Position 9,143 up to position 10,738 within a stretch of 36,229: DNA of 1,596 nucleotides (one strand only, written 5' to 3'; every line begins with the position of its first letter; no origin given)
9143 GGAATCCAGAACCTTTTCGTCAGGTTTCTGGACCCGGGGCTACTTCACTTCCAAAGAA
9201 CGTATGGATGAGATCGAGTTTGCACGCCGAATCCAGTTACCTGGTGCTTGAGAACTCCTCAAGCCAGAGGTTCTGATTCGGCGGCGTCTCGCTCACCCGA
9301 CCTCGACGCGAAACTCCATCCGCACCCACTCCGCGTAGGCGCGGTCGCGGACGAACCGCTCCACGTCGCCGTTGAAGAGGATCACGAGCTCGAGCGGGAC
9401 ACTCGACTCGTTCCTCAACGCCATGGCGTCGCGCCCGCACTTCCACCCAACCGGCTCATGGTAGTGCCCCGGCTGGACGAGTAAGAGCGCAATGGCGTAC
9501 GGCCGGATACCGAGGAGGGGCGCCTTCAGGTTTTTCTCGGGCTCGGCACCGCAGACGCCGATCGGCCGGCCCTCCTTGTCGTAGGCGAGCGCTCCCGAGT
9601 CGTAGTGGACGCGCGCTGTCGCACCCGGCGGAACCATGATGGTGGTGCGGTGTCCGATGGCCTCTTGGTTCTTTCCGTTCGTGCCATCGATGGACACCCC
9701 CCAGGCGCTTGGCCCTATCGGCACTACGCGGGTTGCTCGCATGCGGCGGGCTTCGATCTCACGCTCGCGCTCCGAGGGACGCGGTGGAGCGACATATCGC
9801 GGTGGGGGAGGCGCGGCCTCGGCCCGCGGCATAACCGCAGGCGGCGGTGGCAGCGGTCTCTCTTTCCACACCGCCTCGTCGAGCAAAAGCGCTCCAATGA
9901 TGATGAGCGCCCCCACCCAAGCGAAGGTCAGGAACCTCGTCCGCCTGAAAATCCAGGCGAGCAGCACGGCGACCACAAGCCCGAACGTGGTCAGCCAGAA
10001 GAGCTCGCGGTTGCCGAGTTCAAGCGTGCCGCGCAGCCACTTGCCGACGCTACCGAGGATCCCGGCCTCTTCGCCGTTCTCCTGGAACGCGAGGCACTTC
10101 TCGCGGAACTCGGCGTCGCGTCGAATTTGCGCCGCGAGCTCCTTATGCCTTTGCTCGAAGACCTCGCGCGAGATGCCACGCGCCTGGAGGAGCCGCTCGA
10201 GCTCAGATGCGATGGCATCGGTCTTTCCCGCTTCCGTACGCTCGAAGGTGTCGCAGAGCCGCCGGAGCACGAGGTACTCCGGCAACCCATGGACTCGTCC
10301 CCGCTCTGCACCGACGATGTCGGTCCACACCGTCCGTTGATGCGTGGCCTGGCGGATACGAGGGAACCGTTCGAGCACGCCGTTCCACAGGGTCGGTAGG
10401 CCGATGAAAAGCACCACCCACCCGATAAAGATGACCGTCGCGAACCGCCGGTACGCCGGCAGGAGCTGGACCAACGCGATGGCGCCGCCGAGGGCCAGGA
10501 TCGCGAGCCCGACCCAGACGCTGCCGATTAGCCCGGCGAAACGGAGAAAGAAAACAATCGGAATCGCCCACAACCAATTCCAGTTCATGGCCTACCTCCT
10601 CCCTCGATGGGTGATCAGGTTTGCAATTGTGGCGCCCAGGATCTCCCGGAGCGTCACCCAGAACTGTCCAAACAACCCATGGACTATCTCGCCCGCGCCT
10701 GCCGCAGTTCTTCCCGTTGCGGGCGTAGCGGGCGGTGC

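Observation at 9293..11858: Translationally coupled three-gene operon of unknown function: cytoplasmic double Ig-like protein, Trp-rich 2-TM protein and a large membrane protein with an external beta-domain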

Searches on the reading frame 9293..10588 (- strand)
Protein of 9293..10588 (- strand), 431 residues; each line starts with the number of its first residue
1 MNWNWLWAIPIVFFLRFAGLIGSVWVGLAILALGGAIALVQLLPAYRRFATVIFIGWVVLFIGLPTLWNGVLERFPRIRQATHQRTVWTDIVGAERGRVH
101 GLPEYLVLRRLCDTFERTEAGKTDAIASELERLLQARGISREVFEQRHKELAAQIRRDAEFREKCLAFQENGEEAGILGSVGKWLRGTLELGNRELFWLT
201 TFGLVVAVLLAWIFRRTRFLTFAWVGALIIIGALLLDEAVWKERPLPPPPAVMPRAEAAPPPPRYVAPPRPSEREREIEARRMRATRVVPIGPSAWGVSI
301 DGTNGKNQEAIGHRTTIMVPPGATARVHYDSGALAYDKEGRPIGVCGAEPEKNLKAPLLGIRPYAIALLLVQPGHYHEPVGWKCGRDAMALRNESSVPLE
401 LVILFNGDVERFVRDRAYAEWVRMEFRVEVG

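Call 5: search_protein_families(library=pfam, proteins=[window:9293-10588:-], max_evalue=0.1)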
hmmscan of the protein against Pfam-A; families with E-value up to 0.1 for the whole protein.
window:9293-10588:- (431 aa): 0 families

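Call 7: search_protein_families(library=ncbifam, proteins=[window:9293-10588:-], max_evalue=0.1)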
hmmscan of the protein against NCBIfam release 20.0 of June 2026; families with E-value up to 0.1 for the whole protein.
window:9293-10588:- (431 aa): 0 families

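Call 8: find_homologous_proteins(query=window:9293-10588:-)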
Query window:9293-10588:- (431 aa): 2 proteins with E <= 0.001 among 8000 candidates.
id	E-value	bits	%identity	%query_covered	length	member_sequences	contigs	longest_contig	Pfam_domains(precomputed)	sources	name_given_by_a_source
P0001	4.2e-290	980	100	100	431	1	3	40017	-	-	-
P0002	5.8e-223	759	77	99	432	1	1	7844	-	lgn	-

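Call 9: find_encoding_contigs(protein=P0002, flank=10000)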
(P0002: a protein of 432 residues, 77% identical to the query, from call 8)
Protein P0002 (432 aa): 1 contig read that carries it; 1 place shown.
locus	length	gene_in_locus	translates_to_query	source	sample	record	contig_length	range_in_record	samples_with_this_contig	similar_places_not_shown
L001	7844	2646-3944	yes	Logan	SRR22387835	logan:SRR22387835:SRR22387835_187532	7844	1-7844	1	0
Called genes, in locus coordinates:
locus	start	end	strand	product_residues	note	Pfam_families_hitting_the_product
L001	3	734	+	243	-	?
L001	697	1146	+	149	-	PF01424:R3H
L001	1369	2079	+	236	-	-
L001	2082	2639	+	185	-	-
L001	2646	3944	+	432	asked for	-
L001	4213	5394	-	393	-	PF23381:Beta-prop_IFT122_1st (faint), PF26550:Tricorn_2nd (faint), PF07676:PD40 (faint)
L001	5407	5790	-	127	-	PF18895:T4SS_pilin (faint)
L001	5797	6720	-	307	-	-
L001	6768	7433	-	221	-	-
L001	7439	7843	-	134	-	?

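Call 10: find_encoding_contigs(protein=P0001, flank=10000)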
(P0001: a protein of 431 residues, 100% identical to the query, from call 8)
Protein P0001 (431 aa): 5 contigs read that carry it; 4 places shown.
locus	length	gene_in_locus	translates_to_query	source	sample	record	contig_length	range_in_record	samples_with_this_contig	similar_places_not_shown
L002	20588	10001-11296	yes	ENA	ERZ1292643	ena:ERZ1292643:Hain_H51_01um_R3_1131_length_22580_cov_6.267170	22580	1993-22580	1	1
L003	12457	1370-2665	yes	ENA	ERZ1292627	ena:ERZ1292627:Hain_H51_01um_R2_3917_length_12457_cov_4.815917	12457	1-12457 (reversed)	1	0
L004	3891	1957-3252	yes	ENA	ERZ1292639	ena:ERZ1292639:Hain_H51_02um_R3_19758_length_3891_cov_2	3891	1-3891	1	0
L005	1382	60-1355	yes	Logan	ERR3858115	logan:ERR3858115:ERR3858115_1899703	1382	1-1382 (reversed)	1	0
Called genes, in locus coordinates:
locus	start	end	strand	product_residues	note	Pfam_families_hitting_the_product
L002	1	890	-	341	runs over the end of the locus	PF00579:tRNA-synt_1b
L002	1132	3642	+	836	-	PF00912:Transgly, PF00905:Transpeptidase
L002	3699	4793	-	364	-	PF00712:DNA_pol3_beta, PF02767:DNA_pol3_beta_2, PF02768:DNA_pol3_beta_3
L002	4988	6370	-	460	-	PF11638:DnaA_N, PF00308:Bac_DnaA, PF01695:IstB_IS21 (weak), PF08299:Bac_DnaA_C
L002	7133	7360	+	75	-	PF01809:YidD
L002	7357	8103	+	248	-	PF02096:60KD_IMP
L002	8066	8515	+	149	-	PF01424:R3H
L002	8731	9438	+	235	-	-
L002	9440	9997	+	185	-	-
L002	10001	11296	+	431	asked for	-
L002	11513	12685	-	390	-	-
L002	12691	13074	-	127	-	PF18895:T4SS_pilin (weak)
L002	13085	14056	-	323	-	-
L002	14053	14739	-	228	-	-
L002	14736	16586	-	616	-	PF12846:AAA_10 (faint), PF19044:P-loop_TraG, PF01935:DUF87 (weak), PF19044:P-loop_TraG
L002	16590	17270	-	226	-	PF26593:TraC-like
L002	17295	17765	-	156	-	PF12666:PrgI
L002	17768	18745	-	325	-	-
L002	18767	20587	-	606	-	?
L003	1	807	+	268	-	?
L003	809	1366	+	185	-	-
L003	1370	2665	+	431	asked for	-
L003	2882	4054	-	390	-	-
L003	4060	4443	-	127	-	PF18895:T4SS_pilin (weak)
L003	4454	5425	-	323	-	-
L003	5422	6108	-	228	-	-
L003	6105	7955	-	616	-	PF12846:AAA_10 (faint), PF19044:P-loop_TraG, PF01935:DUF87 (weak), PF19044:P-loop_TraG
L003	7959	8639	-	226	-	PF26593:TraC-like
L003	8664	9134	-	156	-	PF12666:PrgI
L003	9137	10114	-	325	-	-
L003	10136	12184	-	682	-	PF04610:TrbL (weak)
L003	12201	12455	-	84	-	?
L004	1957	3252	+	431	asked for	-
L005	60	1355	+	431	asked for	-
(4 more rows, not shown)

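Call 21: search_protein_families(library=phrogs, proteins=[window:9293-10588:-], max_evalue=0.1)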
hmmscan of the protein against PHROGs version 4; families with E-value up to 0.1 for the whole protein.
window:9293-10588:- (431 aa): 0 families

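Call 22: search_protein_families(library=padloc, proteins=[window:9293-10588:-], max_evalue=0.1)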
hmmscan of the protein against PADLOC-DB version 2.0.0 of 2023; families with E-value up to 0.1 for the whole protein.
window:9293-10588:- (431 aa): 0 families
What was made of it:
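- No PADLOC or PHROGs hits (calls 21, 22).
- Tried and rejected: PHROGs, PADLOC and NCBIfam gave nothing for A, B or C (calls 7, 21, 22).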

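Call 24: predict_structure(protein=window:9293-10588:-)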
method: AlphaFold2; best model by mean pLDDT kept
length: 431 residues; sequences in the alignment: 1
mean_pLDDT: 51.8   pTM: 0.29
mean pLDDT of the five models: 51.8, 50.4, 44.7, 44.4, 43.7
residues with pLDDT >= 90: 0; 70-90: 22; 50-70: 217; < 50: 192
segments of 3 or more residues with pLDDT < 50: 70-103, 171-195, 240-247, 249-259, 265-267, 281-314, 330-365, 377-381, 383-387, 406-425
pLDDT, mean of each block of 10 residues (from residue 1): 56 55 56 64 59 62 54 42 40 39 54 65 64 63 63 58 62 43 43 49 60 54 62 55 46 46 51 62 34 36 35 56 65 40 41 33 50 50 48 69 53 40 52 54
secondary structure, 60 per line:
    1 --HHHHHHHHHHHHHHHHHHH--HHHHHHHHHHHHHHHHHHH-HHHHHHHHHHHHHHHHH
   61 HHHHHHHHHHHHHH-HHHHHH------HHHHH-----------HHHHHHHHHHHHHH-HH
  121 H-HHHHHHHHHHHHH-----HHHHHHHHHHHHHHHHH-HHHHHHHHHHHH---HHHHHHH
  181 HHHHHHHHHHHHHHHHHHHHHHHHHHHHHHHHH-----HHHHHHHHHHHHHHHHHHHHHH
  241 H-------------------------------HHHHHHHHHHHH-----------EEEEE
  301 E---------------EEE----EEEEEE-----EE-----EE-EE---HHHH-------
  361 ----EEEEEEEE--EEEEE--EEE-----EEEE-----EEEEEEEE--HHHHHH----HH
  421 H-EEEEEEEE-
elements in order: H3-21 H24-42 H44-74 H76-81 H88-92 H104-117 H123-135 H141-157 H159-170 H174-213 H219-241 H273-284 E296-301 E317-319 E324-329 H350-353 E365-372 E375-379 E382-384 E390-393 E399-406 H409-414 E423-430
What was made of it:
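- Tried and rejected: Single-sequence AlphaFold2 of C. Mean pLDDT was 52, so the model was unusable (call 24).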

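Call 28: search_solved_structures(query=window:9293-10588:-, max_evalue=10)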
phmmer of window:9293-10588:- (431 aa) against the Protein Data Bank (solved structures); distinct sequences matched with E-value up to 10: 2.
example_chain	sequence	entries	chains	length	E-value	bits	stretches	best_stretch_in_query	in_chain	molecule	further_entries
7bst_A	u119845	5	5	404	0.41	12.5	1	125-199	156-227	Type-1 restriction enzyme EcoR124II specificity protein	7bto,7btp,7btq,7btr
4ydh_A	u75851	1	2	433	2.6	9.8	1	252-323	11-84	Formin-like protein 1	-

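Call 33: search_protein_representatives(protein=window:9293-10588:-)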
Query: 431 residues. Proteins with E-value up to 0.001 (for the whole library): 50; up to 1e-10: 22; up to 1e-30: 2. The best 50 are listed.
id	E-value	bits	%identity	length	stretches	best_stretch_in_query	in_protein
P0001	1.3e-290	979.9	100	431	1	1-431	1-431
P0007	4.3e-52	193.7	44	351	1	1-243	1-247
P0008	4.4e-23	98.1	29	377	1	11-291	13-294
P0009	3.0e-21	92.0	30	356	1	2-262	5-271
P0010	2.2e-20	89.2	33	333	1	11-249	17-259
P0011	3.0e-20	88.7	34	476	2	2-132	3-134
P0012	7.9e-20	87.4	36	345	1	2-240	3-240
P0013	5.7e-19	84.5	33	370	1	3-173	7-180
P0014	8.6e-19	83.9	31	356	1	2-237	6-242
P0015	1.4e-18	83.2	29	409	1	9-237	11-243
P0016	5.3e-18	81.3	34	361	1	2-175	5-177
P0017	3.6e-17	78.6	28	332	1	8-241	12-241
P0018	4.3e-15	71.8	34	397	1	3-118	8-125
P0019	1.7e-14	69.8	32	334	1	8-240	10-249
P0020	4.5e-14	68.4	37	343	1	2-116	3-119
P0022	2.4e-13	66.0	29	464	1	195-408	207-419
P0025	1.1e-11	60.5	32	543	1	2-234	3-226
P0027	1.4e-11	60.2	35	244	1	246-407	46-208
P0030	1.3e-09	53.6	34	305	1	255-413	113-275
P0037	2.5e-08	49.5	26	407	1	9-317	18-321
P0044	3.4e-06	42.4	37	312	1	280-413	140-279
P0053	1.1e-04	37.4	34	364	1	2-71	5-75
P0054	1.3e-04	37.2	26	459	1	3-249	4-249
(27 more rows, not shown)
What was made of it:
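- The family is small: about 50 clusters at 50% identity among 1.84 billion representatives (call 33).
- Tried and rejected: The exhaustive HMMER search was what revealed the family (call 33).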

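Call 36: find_homologous_proteins(query=A4, max_evalue=0.001)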
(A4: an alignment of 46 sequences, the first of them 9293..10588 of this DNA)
Query A4 (46 sequences) (431 aa, profile of the alignment): 3 proteins with E <= 0.001 among 8000 candidates.
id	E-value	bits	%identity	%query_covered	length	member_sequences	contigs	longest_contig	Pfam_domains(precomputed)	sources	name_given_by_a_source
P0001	1.7e-82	295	100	100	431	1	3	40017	-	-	-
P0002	3.3e-81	291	77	99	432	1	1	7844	-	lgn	-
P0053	2.3e-65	239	25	27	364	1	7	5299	-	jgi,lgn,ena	-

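Call 37: search_protein_families(library=pfam, alignment_id=A4, max_evalue=0.01)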
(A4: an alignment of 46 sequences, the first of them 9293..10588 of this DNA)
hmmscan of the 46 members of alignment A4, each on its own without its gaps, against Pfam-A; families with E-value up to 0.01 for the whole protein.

A. member 1, window:9293-10588:- (431 aa): 0 families

B. families by the number of members that match (of 46 scanned): 15 families
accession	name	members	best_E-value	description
PF13567.11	DUF4131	2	7.9e-05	Domain of unknown function (DUF4131)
PF04932.20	Wzy_C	2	0.0019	O-Antigen ligase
PF01464.25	SLT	1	3.3e-32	Transglycosylase SLT domain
PF13406.11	SLT_2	1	4.2e-05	Transglycosylase SLT domain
PF10003.15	DUF2244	1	0.00043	Integral membrane protein (DUF2244)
PF19747.4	DUF6234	1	0.00095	Family of unknown function (DUF6234)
PF19489.4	SLT_4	1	0.0012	Transglycosylase SLT domain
PF07331.16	TctB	1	0.0022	Tripartite tricarboxylate transporter TctB family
PF01701.23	PSI_PsaJ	1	0.0037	Photosystem I reaction centre subunit IX / PsaJ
PF07916.16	TraG_N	1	0.0052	TraG-like protein, N-terminal region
PF00487.30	FA_desaturase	1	0.0053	Fatty acid desaturase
PF08365.16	IGF2_C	1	0.0055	Insulin-like growth factor II E-peptide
PF18495.6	VbhA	1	0.0059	Antitoxin VbhA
PF17178.9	MASE5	1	0.0062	Membrane-associated sensor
PF20708.2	DUF6822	1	0.0076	Family of unknown function (DUF6822)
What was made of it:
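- On VirB1-type T4SS wall hydrolase: Present only in the family member P0025, SLT at 3.3e-32 (call 37).
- Tried and rejected: They occur in 2 of 46 members each and were treated as TM-composition noise (call 37).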

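Call 38: find_encoding_contigs(protein=P0007, flank=10000, max_places=3)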
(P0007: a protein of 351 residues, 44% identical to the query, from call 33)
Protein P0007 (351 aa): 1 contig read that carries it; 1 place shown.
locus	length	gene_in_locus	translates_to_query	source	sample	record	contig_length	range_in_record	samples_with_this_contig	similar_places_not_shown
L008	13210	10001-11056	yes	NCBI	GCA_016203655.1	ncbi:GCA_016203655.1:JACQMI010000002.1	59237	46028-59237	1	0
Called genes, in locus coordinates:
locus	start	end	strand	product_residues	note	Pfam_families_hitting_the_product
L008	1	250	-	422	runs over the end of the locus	PF00579:tRNA-synt_1b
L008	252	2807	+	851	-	PF00912:Transgly, PF00905:Transpeptidase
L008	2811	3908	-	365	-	PF00712:DNA_pol3_beta, PF02767:DNA_pol3_beta_2, PF02768:DNA_pol3_beta_3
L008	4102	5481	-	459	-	PF11638:DnaA_N, PF00308:Bac_DnaA, PF01695:IstB_IS21, PF08299:Bac_DnaA_C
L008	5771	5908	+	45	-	PF00468:Ribosomal_L34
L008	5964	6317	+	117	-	PF00825:Ribonuclease_P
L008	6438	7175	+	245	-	PF02096:60KD_IMP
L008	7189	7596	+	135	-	PF01424:R3H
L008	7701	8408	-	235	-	PF01464:SLT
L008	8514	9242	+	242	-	-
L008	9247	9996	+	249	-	-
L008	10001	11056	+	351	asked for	-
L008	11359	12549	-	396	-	-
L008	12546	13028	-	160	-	PF18895:T4SS_pilin (weak)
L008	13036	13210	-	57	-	?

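Call 39: find_encoding_contigs(protein=P0053, flank=10000, max_places=4)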
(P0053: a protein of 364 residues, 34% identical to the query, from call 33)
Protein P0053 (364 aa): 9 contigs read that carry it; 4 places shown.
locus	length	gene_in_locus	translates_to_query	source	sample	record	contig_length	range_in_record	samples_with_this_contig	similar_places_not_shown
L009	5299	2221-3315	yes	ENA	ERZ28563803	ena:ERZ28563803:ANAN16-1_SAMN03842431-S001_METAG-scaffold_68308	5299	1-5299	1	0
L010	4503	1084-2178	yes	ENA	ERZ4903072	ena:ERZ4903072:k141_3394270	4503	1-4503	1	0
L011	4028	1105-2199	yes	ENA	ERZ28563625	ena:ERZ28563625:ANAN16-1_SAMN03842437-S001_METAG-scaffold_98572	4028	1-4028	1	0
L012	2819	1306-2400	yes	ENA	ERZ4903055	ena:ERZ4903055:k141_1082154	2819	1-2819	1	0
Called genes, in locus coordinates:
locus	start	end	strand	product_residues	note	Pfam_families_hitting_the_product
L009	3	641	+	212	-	?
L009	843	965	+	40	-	-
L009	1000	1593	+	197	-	-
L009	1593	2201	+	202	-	-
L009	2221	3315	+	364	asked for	-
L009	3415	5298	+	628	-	?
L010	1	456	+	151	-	?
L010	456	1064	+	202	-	-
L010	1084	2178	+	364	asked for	-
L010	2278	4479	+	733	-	PF17191:RecG_wedge, PF04851:ResIII, PF00270:DEAD, PF00271:Helicase_C, PF19833:RecG_dom3_C (weak)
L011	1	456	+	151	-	?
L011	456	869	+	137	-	-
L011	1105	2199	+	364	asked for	-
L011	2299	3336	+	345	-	-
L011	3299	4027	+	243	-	?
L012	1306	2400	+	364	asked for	-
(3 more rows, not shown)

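Call 46: find_encoding_contigs(protein=P0025, flank=10000, max_places=2)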
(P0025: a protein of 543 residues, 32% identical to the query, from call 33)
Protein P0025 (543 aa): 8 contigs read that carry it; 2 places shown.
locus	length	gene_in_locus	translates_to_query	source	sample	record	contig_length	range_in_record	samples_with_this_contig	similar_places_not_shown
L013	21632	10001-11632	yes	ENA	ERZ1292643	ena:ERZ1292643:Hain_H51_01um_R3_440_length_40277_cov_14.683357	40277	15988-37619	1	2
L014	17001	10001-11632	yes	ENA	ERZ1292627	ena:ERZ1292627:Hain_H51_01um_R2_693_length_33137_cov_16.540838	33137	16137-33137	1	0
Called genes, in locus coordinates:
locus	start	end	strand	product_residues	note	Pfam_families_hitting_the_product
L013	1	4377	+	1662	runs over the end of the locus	PF00521:DNA_topoisoIV, PF14890:Intein_splicing, PF14528:LAGLIDADG_3, PF00521:DNA_topoisoIV, PF03989:DNA_gyraseA_C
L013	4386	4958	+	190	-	PF01209:Ubie_methyltran, PF05175:MTS (weak), PF13847:Methyltransf_31, PF13649:Methyltransf_25, PF08241:Methyltransf_11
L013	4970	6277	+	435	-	PF01547:SBP_bac_1, PF13416:SBP_bac_8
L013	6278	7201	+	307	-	-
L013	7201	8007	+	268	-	PF18895:T4SS_pilin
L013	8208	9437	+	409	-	-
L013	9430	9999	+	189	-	-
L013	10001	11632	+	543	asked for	PF01464:SLT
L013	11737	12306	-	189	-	PF19502:DUF6036 (faint), PF08843:AbiEii (weak)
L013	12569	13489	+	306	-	-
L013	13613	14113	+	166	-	PF18895:T4SS_pilin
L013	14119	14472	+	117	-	PF18895:T4SS_pilin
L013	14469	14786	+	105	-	-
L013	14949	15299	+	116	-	PF18895:T4SS_pilin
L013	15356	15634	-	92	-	-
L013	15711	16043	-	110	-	PF04969:CS (faint), PF17886:ArsA_HSP20 (weak), PF00011:HSP20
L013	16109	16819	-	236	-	PF13367:PrsW-protease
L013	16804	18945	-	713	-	PF00133:tRNA-synt_1, PF09334:tRNA-synt_1g, PF13603:tRNA-synt_1_2, PF09334:tRNA-synt_1g (weak), PF08264:Anticodon_1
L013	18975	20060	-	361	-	PF02543:Carbam_trans_N (faint), PF00814:TsaD, PF01869:BcrAD_BadFG (faint), PF22521:HypF_C_2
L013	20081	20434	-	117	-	PF00453:Ribosomal_L20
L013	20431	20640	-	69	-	PF01632:Ribosomal_L35p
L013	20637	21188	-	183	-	PF05198:IF3_N, PF00707:IF3_C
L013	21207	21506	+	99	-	-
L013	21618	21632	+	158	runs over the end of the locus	-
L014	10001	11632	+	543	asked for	PF01464:SLT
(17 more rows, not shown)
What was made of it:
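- Closest known: Membrane-anchored VirB1-type wall hydrolases of monoderm T4SSs. Same: The family member P0025 carries an SLT domain on the same core and lies amid pilin genes (calls 37, 46).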

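Call 47: find_encoding_contigs(protein=P0011, flank=10000, max_places=2)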
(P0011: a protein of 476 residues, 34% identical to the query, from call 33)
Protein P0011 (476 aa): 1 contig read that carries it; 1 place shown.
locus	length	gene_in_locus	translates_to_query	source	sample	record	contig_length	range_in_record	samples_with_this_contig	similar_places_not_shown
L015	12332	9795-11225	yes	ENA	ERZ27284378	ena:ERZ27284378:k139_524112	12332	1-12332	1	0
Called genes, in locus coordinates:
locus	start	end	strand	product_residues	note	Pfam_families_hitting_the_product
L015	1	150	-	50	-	?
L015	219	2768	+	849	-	PF00912:Transgly, PF00905:Transpeptidase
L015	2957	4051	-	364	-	PF00712:DNA_pol3_beta, PF02767:DNA_pol3_beta_2, PF02768:DNA_pol3_beta_3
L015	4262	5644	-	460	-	PF11638:DnaA_N, PF00308:Bac_DnaA, PF01695:IstB_IS21, PF08299:Bac_DnaA_C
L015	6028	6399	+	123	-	PF00825:Ribonuclease_P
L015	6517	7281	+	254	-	PF02096:60KD_IMP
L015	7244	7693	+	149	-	PF01424:R3H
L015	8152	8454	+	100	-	-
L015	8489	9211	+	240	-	-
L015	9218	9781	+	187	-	-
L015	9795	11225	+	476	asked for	-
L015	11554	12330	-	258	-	?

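Call 48: find_encoding_contigs(protein=P0008, flank=10000, max_places=2)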
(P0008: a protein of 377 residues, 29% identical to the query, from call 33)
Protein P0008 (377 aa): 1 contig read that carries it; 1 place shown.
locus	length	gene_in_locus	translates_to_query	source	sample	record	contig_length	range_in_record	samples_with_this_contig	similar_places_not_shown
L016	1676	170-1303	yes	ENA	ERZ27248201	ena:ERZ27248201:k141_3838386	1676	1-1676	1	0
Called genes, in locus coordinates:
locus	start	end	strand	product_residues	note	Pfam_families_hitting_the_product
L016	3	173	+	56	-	?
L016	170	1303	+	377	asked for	-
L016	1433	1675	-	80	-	?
